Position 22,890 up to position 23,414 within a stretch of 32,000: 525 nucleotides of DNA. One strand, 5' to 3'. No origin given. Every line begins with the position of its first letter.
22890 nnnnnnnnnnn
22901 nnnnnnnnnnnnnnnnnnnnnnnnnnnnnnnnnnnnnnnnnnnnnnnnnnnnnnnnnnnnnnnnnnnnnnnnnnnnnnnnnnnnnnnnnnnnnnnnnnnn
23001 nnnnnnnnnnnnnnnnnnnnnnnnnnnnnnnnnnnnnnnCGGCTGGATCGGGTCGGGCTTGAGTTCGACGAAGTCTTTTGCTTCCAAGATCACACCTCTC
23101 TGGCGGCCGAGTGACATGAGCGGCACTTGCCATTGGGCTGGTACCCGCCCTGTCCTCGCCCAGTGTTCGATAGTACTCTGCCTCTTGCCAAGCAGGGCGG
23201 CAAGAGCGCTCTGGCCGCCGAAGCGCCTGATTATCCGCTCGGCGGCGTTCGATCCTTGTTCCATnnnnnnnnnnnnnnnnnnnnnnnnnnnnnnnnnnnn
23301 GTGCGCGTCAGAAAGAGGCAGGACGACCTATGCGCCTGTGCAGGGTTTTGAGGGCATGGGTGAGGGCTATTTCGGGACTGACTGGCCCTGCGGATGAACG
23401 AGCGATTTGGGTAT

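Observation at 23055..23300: Helix-turn-helix domain fused to the N-terminus of myo-inositol-1-phosphate synthase, with an AT-rich perfect palindrome at its own start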

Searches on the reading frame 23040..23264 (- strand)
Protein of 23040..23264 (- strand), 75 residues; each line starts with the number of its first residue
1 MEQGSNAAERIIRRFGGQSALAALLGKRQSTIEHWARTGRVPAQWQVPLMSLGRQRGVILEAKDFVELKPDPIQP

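Call 4: search_protein_families(library=pfam, proteins=[window:23055-23264:-], max_evalue=1)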
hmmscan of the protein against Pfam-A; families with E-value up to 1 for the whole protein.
window:23055-23264:- (70 aa): 4 families
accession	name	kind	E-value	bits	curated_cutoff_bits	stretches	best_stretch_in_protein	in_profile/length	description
PF15943.11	YdaS_toxin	-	2.1e-05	24.7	30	1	10-45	3-39/65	Bacterial toxin YdaS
PF14549.12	P22_Cro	-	0.00011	22.3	30.2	1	9-47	3-41/60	DNA-binding transcriptional regulator Cro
PF07022.19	Phage_CI_repr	-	0.015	16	22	1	10-48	5-45/65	Bacteriophage CI repressor helix-turn-helix domain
PF12728.13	HTH_17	-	0.044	14.5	27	1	21-50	7-31/51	Helix-turn-helix domain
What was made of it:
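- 23085..23243 (-): Cro-like helix-turn-helix domain (residues 8-60; NCBIfam 'carph-isopro' domain). The predicted recognition helix is residues 29-38, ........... Pfam YdaS_toxin and P22_Cro are sub-threshold (call 4).
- On Pfam YdaS_toxin (PF15943) / P22_Cro (PF14549): 24.7 bits against 30, and 22.3 bits against 30.2 (call 4).
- Checked: It is sub-threshold on Pfam YdaS_toxin (24.7 bits, cutoff 30) and P22_Cro (22.3 bits, cutoff 30.2) (call 4).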

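Call 13: search_protein_representatives(protein=window:23040-23264:-)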
Query: 75 residues. Proteins with E-value up to 0.001 (for the whole library): 435; up to 1e-10: 90; up to 1e-30: 3. The best 150 are listed.
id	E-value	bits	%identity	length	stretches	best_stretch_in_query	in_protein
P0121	1.2e-38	145.9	92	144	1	1-75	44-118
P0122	2.6e-36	138.5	89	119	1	1-75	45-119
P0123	1.7e-35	135.9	92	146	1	1-71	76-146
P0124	2.8e-27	109.9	74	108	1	4-75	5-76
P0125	3.1e-27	109.7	74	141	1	6-75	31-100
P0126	3.9e-27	109.4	76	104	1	6-72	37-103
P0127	1.9e-26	107.2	93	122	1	20-75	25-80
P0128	3.2e-26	106.5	68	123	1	3-75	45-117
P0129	1.2e-24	101.6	70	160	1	5-75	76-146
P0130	2.4e-21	91.1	62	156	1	7-75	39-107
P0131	2.7e-21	90.9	83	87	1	3-56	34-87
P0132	2.3e-20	88.0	53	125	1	3-75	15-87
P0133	9.6e-20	86.0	65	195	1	8-75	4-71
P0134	2.8e-19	84.6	62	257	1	6-73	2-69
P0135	3.0e-19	84.5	77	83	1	6-57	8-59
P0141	1.1e-17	79.5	62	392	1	6-66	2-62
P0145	6.3e-17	77.1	60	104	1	6-73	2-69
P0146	1.2e-16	76.2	57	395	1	6-68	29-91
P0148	2.1e-16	75.4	55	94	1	7-72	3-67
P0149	2.7e-16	75.1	57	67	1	6-66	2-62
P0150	4.0e-16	74.6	52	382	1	5-68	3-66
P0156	4.2e-15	71.3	55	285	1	7-66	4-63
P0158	1.3e-14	69.7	52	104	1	8-71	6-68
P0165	7.9e-14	67.3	51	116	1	6-66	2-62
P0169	9.6e-14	67.0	50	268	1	6-67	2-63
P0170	1.3e-13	66.6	52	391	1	7-66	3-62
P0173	2.2e-13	65.9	57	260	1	8-66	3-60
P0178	3.0e-13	65.4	52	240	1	6-67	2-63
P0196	9.1e-12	60.7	46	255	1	6-68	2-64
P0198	1.7e-11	59.9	50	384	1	9-70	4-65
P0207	7.8e-11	57.8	54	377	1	4-67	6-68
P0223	9.9e-10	54.3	43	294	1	8-68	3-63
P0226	1.2e-09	54.0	42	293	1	7-65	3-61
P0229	2.2e-09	53.2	44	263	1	6-68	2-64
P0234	2.9e-09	52.8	42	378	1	6-67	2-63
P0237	5.1e-09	52.0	44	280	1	6-68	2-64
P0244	1.6e-08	50.5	45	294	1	11-68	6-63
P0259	7.4e-08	48.3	44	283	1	6-62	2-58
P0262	1.6e-07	47.3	44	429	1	8-73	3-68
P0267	2.3e-07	46.8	39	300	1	6-66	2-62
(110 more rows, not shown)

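Call 15: search_protein_families(library=pfam, alignment_id=A2, max_evalue=0.001)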
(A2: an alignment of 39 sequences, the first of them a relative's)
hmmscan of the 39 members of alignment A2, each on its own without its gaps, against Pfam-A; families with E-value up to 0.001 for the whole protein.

A. member 1, P0134 (257 aa): 2 families
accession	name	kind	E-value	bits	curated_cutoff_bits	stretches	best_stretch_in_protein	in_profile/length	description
PF07994.18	NAD_binding_5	-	4.6e-43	148.3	25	1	76-254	1-194/321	Myo-inositol-1-phosphate synthase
PF15943.11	YdaS_toxin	-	0.00043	20.5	30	0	6-39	3-37/65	Bacterial toxin YdaS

B. families by the number of members that match (of 39 scanned): 58 families (the first 25 are shown)
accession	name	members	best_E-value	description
PF15943.11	YdaS_toxin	32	1.4e-18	Bacterial toxin YdaS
PF14549.12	P22_Cro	18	1.7e-27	DNA-binding transcriptional regulator Cro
PF10546.14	P63C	6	3.5e-27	P63C domain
PF07022.19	Phage_CI_repr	4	3.2e-05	Bacteriophage CI repressor helix-turn-helix domain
PF13310.11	Virulence_RhuM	3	2.8e-65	Virulence protein RhuM family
PF07994.18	NAD_binding_5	3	4.6e-43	Myo-inositol-1-phosphate synthase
PF12728.13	HTH_17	3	5.1e-31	Helix-turn-helix domain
PF14417.12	MEDS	3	1.4e-22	MEDS: MEthanogen/methylotroph, DcmR Sensory domain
PF06776.18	IalB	3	4.1e-16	Invasion associated locus B (IalB) protein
PF01381.28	HTH_3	2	7.7e-06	Helix-turn-helix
PF00926.24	DHBP_synthase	1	1.4e-75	3,4-dihydroxy-2-butanone 4-phosphate synthase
PF18780.6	HNH_repeat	1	6.4e-35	Homing endonuclease associated repeat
PF01509.24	TruB_N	1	1e-32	TruB family pseudouridylate synthase (N terminal domain)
PF00376.29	MerR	1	1.8e-32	MerR family regulatory protein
PF16159.10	FOXP-CC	1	2.1e-30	FOXP coiled-coil domain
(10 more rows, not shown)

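Call 16: search_protein_families(library=ncbifam, proteins=[window:23040-23264:-], max_evalue=1)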
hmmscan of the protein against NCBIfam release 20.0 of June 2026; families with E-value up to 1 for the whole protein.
window:23040-23264:- (75 aa): 1 family
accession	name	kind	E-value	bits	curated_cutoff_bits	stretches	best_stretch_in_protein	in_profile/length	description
NF046037.1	carphisopro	domain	2e-16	59.9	38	1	8-60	1-53/54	carph-isopro domain-containing protein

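Call 17: search_protein_families(library=phrogs, proteins=[window:23040-23264:-], max_evalue=0.01)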
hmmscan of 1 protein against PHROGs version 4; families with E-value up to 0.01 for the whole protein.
window:23040-23264:- (75 aa): 5 families
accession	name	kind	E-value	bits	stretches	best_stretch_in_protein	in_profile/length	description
phrog_35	-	transcription regulation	7.2e-07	30.4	1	1-42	71-112/181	transcriptional repressor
phrog_8008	-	DNA, RNA and nucleotide metabolism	3.1e-06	27.8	1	7-47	6-45/66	DNA binding protein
phrog_409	-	transcription regulation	2.8e-05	25.7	1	11-47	20-55/127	transcriptional regulator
phrog_4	-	transcription regulation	0.00015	21.8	1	4-49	51-98/400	transcriptional repressor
phrog_101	-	transcription regulation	0.0054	17.5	1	7-53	26-77/203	CII-like transcriptional activator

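Call 25: find_homologous_proteins(query=window:23070-23264:-, max_evalue=0.001)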
Query window:23070-23264:- (65 aa): 45 proteins with E <= 0.001 among 45 candidates.
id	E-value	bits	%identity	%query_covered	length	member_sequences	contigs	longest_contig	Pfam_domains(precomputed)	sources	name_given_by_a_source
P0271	8.7e-33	128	97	100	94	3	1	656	-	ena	-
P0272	8.8e-32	125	94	100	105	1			-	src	-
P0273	1.8e-29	118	91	100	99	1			PF15943.12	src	-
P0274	1.1e-28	115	86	100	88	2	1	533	PF15943.12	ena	-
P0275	2.5e-28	114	86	100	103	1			-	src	-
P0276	9.6e-28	112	82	100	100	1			PF15943.12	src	-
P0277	1.2e-26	109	80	98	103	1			-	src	-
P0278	1.9e-26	108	82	100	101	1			-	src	-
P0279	2.3e-26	108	84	100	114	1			-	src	-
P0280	1.3e-25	106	82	100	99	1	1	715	-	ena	-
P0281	1.3e-25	106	82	100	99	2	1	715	-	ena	-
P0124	6.3e-25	103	78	98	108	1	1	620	-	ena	-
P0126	1.5e-24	102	82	92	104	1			-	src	-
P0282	3.2e-24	101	73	97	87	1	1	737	-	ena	-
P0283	4.5e-24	101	75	94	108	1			-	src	-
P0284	4.7e-24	101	72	100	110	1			PF15943.12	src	-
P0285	5.2e-24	101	78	92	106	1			PF15943.12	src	-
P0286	6.8e-24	100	72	100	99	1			PF15943.12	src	-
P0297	2.7e-20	89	72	92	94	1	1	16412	PF15943.12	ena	-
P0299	5.6e-20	88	74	89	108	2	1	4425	PF15943.12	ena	-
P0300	5.8e-20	88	68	92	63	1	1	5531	PF14549.13,PF15943.12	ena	-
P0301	1.0e-19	87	63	92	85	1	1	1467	PF14549.13,PF15943.12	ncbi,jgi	jgi:DNA-binding transcriptional regulator YdaS (Cro superfamily)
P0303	9.3e-19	84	68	92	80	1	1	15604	PF15943.12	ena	-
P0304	2.4e-17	80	63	92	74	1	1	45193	PF15943.12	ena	-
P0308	2.6e-14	70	69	74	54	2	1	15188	PF15943.12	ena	-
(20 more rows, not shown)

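Call 27: search_protein_families(library=pfam, proteins=[P0141, P0146, P0150, P0170, P0198, P0207, P0234, P0262, P0156, P0223], max_evalue=0.001)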
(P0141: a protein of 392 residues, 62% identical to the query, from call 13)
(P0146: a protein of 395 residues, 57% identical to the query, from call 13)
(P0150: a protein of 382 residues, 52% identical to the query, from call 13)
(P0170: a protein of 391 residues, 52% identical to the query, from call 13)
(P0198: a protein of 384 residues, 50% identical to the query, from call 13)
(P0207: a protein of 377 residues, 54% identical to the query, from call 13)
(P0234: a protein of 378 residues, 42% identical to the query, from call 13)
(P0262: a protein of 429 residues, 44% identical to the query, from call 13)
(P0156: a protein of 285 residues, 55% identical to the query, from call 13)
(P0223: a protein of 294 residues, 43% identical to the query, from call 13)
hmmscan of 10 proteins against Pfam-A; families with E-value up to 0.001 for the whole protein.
P0141 (392 aa): 3 families
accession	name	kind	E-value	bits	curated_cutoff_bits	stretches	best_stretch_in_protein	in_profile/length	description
PF14417.12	MEDS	-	4.1e-18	66.2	29.8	1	69-225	2-152/161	MEDS: MEthanogen/methylotroph, DcmR Sensory domain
PF15943.11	YdaS_toxin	-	5.8e-05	23.3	30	1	7-40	4-38/65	Bacterial toxin YdaS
PF14549.12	P22_Cro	-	0.00045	20.4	30.2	1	5-42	3-38/60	DNA-binding transcriptional regulator Cro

P0146 (395 aa): 3 families
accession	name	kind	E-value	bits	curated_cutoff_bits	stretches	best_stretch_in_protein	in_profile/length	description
PF10546.14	P63C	-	6.3e-15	56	26.1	1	269-352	5-93/93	P63C domain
PF15943.11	YdaS_toxin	-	6.5e-05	23.1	30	1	32-70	2-41/65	Bacterial toxin YdaS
PF14549.12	P22_Cro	-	0.00026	21.2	30.2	1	33-67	4-36/60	DNA-binding transcriptional regulator Cro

P0150 (382 aa): 3 families
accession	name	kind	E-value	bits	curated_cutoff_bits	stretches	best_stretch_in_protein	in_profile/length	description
PF10546.14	P63C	-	5.1e-26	91.5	26.1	1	227-313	2-93/93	P63C domain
PF15943.11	YdaS_toxin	-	5.7e-06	26.5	30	1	7-43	2-39/65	Bacterial toxin YdaS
PF14549.12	P22_Cro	-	0.00031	20.9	30.2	1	7-47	3-41/60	DNA-binding transcriptional regulator Cro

P0170 (391 aa): 2 families
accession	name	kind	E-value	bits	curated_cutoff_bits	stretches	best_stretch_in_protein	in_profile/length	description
PF14417.12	MEDS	-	2.3e-17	63.7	29.8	1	69-223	2-150/161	MEDS: MEthanogen/methylotroph, DcmR Sensory domain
PF15943.11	YdaS_toxin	-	2.9e-05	24.3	30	1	6-44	3-42/65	Bacterial toxin YdaS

P0198 (384 aa): 2 families
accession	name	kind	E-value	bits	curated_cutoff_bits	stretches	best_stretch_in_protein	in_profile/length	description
PF14549.12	P22_Cro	-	9.7e-05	22.5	30.2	1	4-38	3-35/60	DNA-binding transcriptional regulator Cro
PF15943.11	YdaS_toxin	-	0.00011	22.4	30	1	4-41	2-40/65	Bacterial toxin YdaS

P0207 (377 aa): 6 families
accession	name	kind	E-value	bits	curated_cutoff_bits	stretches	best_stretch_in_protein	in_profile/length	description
PF23023.1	Anti-Pycsar_Apyc1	-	5.3e-30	105.1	50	1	121-355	7-228/250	Anti-Pycsar protein Apyc1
PF00753.33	Lactamase_B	-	1.2e-10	42.1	22.7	1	134-192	6-68/196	Metallo-beta-lactamase superfamily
PF12706.13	Lactamase_B_2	-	2.7e-07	30.8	27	1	162-348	25-200/200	Beta-lactamase superfamily domain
PF15943.11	YdaS_toxin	-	5.4e-05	23.4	30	1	12-45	4-38/65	Bacterial toxin YdaS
PF07022.19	Phage_CI_repr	-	9.5e-05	23.1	22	1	16-62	10-55/65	Bacteriophage CI repressor helix-turn-helix domain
PF14549.12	P22_Cro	-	0.00037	20.7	30.2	1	12-45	5-36/60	DNA-binding transcriptional regulator Cro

P0234 (378 aa): 4 families
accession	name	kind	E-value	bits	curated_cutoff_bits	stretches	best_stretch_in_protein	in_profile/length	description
PF10546.14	P63C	-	3.5e-27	95.3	26.1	1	238-333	1-93/93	P63C domain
PF14549.12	P22_Cro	-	1.5e-06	28.4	30.2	1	5-40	3-36/60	DNA-binding transcriptional regulator Cro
PF15943.11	YdaS_toxin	-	1.7e-06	28.2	30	1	7-41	4-39/65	Bacterial toxin YdaS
PF07022.19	Phage_CI_repr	-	3.2e-05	24.6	22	1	10-45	11-46/65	Bacteriophage CI repressor helix-turn-helix domain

P0262 (429 aa): 2 families
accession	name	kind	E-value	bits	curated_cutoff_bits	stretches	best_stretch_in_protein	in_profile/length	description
PF13310.11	Virulence_RhuM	-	2.8e-65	220.6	33.7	1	173-404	16-249/252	Virulence protein RhuM family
PF15943.11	YdaS_toxin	-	0.00015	21.9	30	1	5-38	3-37/65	Bacterial toxin YdaS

P0156 (285 aa): 3 families
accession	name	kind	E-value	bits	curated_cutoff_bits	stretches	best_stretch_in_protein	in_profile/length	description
PF14417.12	MEDS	-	1.4e-22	80.7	29.8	1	72-230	2-150/161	MEDS: MEthanogen/methylotroph, DcmR Sensory domain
PF15943.11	YdaS_toxin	-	2.5e-05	24.5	30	1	8-41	4-38/65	Bacterial toxin YdaS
PF14549.12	P22_Cro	-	0.00025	21.2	30.2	1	7-45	4-40/60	DNA-binding transcriptional regulator Cro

P0223 (294 aa): 3 families
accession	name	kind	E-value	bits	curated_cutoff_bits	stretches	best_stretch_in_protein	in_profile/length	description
PF13310.11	Virulence_RhuM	-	2.3e-53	181.5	33.7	1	158-282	1-125/252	Virulence protein RhuM family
PF14549.12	P22_Cro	-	1.5e-05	25.1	30.2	1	3-44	2-41/60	DNA-binding transcriptional regulator Cro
PF15943.11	YdaS_toxin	-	2.4e-05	24.5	30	1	5-41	3-40/65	Bacterial toxin YdaS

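Call 45: find_homologous_proteins(query=A4, max_evalue=0.00001)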
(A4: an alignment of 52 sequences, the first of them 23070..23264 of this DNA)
Query A4 (52 sequences) (65 aa, profile of the alignment): 101 proteins with E <= 0.00001 among 4780 candidates.
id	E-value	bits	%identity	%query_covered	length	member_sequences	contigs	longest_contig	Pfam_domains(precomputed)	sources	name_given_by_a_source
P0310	8.4e-28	114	66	89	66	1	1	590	PF15943.12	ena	-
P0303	1.3e-27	113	68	92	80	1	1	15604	PF15943.12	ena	-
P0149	1.5e-27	113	58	92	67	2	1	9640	-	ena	-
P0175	2.0e-27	113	53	89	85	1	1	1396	PF15943.12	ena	-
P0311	2.1e-27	113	52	92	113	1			PF15943.12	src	-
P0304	2.3e-27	112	63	92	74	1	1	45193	PF15943.12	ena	-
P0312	2.7e-27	112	53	92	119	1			PF15943.12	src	-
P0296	3.7e-27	112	65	100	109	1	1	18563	-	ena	-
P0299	4.4e-27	111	74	89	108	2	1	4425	PF15943.12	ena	-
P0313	6.0e-27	111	65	92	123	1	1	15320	-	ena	-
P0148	6.2e-27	111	55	92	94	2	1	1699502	PF15943.12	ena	-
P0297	6.6e-27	111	72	92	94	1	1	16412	PF15943.12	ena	-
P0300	7.3e-27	111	68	92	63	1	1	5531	PF14549.13,PF15943.12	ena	-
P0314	1.0e-26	110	65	100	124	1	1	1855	-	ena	-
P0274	1.7e-26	110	86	100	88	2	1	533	PF15943.12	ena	-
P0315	1.8e-26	110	65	97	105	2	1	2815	PF15943.12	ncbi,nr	ncbi:MAG: hypothetical protein OXE50_14600, partial [Chloroflexi bacterium]|nr:hypothetical protein 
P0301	2.4e-26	109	63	92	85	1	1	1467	PF14549.13,PF15943.12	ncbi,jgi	jgi:DNA-binding transcriptional regulator YdaS (Cro superfamily)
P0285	3.4e-26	109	78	92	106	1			PF15943.12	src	-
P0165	4.2e-26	108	52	92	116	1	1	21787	PF14549.13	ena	-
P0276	7.3e-26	108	82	100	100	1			PF15943.12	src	-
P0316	8.2e-26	107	66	100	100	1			PF15943.12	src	-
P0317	1.2e-25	107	78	92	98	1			PF15943.12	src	-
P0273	3.1e-25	106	91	100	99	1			PF15943.12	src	-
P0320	3.8e-25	105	59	89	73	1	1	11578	-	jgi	jgi:hypothetical protein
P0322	1.2e-24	104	52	89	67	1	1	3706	PF14549.13,PF15943.12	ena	-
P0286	2.6e-24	103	72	100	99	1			PF15943.12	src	-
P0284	7.9e-24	101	72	100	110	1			PF15943.12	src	-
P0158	1.1e-23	101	51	94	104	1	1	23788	-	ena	-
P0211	6.1e-23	98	42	92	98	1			PF14549.13,PF15943.12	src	-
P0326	2.4e-22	96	53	92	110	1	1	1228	PF14549.13,PF15943.12,PF07022.20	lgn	-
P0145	2.9e-22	96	63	92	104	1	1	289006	-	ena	-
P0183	1.8e-21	94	54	94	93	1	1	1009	PF14549.13,PF15943.12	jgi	jgi:hypothetical protein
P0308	3.6e-21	93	69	74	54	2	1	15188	PF15943.12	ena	-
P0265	6.9e-19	85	38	92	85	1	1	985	PF12728.14,PF14549.13,PF15943.12,PF07022.20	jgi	-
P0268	4.0e-18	83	45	82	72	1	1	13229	PF12728.14,PF14549.13,PF15943.12,PF07022.20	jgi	-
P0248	2.3e-17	80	39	88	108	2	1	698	PF15943.12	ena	-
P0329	5.2e-17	79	37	92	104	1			PF14549.13,PF15943.12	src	-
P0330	8.8e-17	79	54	60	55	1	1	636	PF15943.12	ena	-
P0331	4.1e-16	76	54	60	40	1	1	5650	PF15943.12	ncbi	-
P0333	1.2e-15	75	73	68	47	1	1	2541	PF14549.13,PF15943.12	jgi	jgi:DNA-binding transcriptional regulator YdaS (Cro superfamily)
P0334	1.4e-15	75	38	92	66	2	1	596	PF15943.12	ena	-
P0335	6.7e-15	72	38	86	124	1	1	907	PF12728.14,PF00376.30,PF15943.12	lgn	-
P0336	5.3e-14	70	39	92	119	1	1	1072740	-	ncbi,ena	-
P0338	4.8e-13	67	47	89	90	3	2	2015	PF14549.13,PF15943.12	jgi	jgi:hypothetical protein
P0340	1.0e-12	66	39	89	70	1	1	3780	PF15943.12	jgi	-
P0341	7.2e-11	60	63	49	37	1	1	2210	PF14549.13,PF15943.12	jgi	jgi:DNA-binding transcriptional regulator YdaS (Cro superfamily)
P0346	5.9e-6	44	51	60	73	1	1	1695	PF15943.12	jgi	jgi:DNA-binding transcriptional regulator YdaS (Cro superfamily)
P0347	7.7e-6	43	54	57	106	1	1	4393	PF15943.12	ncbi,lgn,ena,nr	ncbi:MAG TPA: YdaS family helix-turn-helix protein [Vineibacter sp.]|nr:YdaS family helix-turn-helix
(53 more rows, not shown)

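Call 46: find_encoding_contigs(protein=P0304, flank=3000, max_places=2)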
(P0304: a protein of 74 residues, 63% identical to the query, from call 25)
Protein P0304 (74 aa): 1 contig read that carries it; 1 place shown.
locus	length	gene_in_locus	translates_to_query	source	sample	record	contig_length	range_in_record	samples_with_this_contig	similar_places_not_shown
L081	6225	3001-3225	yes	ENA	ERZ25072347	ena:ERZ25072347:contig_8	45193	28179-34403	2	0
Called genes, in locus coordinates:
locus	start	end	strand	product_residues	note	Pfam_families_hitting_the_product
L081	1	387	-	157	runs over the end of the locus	PF01257:2Fe-2S_thioredx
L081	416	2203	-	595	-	PF02730:AFOR_N, PF01314:AFOR_C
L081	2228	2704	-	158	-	PF12804:NTP_transf_3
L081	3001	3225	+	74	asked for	PF15943:YdaS_toxin (weak)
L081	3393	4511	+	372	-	PF07994:NAD_binding_5, PF01658:Inos-1-P_synth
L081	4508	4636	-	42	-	-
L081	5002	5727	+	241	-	PF00990:GGDEF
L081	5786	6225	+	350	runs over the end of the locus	PF12849:PBP_like_2, PF12727:PBP_like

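Call 47: find_encoding_contigs(protein=P0148, flank=3000, max_places=2)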
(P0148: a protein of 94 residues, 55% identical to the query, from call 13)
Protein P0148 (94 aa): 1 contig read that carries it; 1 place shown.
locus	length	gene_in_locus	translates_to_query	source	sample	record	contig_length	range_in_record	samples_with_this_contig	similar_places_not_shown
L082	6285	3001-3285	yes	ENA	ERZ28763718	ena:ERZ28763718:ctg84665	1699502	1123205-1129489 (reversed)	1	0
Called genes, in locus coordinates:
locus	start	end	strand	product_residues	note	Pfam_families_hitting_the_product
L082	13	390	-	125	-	PF13358:DDE_3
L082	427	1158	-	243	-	PF13384:HTH_23 (weak), PF13551:HTH_29 (weak), PF13565:HTH_32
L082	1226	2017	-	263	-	PF00664:ABC_membrane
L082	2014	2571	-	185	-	PF00005:ABC_tran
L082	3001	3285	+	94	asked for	PF15943:YdaS_toxin (weak)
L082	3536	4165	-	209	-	PF13358:DDE_3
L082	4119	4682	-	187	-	PF13384:HTH_23 (weak), PF13551:HTH_29 (weak), PF13565:HTH_32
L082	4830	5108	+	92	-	-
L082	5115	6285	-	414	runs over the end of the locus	PF00872:Transposase_mut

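Call 48: find_encoding_contigs(protein=P0145, flank=3000, max_places=2)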
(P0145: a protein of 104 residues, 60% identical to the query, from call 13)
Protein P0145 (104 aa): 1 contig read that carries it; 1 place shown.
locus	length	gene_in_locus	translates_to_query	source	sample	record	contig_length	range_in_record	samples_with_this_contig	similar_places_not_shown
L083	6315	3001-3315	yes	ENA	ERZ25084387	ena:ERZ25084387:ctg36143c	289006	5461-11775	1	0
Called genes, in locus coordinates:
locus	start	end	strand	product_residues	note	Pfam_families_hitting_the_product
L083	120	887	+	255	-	PF01695:IstB_IS21, PF00308:Bac_DnaA (weak)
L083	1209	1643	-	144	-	PF13673:Acetyltransf_10, PF00583:Acetyltransf_1, PF13508:Acetyltransf_7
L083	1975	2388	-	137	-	-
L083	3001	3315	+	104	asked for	-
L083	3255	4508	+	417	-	PF07994:NAD_binding_5, PF01658:Inos-1-P_synth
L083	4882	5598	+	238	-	PF00702:Hydrolase, PF12710:HAD (weak), PF13419:HAD_2, PF13242:Hydrolase_like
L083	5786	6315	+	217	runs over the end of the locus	PF03320:FBPase_glpX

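Call 50: find_encoding_contigs(protein=P0149, flank=3000, max_places=2)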
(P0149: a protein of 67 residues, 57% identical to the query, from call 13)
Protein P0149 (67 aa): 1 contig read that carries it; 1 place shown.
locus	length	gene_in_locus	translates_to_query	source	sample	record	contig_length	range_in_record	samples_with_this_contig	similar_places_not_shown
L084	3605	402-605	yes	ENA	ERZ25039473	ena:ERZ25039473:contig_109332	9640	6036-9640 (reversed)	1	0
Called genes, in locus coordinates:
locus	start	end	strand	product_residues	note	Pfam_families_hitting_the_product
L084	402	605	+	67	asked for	-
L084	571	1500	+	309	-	PF10546:P63C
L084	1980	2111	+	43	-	-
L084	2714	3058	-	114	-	-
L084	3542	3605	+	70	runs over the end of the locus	-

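Call 51: find_encoding_contigs(protein=P0165, flank=3000, max_places=2)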
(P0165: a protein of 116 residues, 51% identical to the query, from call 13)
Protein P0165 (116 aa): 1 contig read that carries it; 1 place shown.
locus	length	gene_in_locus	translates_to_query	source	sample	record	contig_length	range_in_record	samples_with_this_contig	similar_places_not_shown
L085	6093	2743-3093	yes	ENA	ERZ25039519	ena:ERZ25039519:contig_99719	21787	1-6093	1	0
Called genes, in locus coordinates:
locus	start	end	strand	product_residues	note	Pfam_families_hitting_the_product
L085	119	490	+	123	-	PF02675:AdoMet_dc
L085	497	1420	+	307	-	PF17284:Spermine_synt_N, PF01564:Spermine_synth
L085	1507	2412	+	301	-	PF00892:EamA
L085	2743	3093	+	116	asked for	PF14549:P22_Cro (weak)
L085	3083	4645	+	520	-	PF00117:GATase, PF07722:Peptidase_C26 (weak), PF02540:NAD_synthase (weak), PF00958:GMP_synt_C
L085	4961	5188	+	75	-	PF02844:GARS_N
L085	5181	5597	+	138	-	PF01071:GARS_A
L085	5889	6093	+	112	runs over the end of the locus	PF02843:GARS_C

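Call 52: find_encoding_contigs(protein=P0158, flank=3000, max_places=2)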
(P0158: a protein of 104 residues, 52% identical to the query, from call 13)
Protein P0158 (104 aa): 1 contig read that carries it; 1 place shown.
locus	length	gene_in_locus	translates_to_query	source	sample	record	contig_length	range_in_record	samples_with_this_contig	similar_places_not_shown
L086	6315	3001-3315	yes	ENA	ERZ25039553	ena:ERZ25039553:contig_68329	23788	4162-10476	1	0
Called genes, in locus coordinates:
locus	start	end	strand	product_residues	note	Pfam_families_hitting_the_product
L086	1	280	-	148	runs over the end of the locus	-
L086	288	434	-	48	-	-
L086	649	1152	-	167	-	-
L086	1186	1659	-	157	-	PF01610:DDE_Tnp_ISL3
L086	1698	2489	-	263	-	PF13542:HTH_Tnp_ISL3, PF01610:DDE_Tnp_ISL3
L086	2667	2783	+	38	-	-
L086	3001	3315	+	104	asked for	-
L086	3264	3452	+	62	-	-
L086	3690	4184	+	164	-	PF10546:P63C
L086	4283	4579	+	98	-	-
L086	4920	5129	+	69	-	-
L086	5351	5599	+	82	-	-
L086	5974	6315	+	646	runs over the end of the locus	PF03109:ABC1 (faint), PF00069:Pkinase, PF07714:PK_Tyr_Ser-Thr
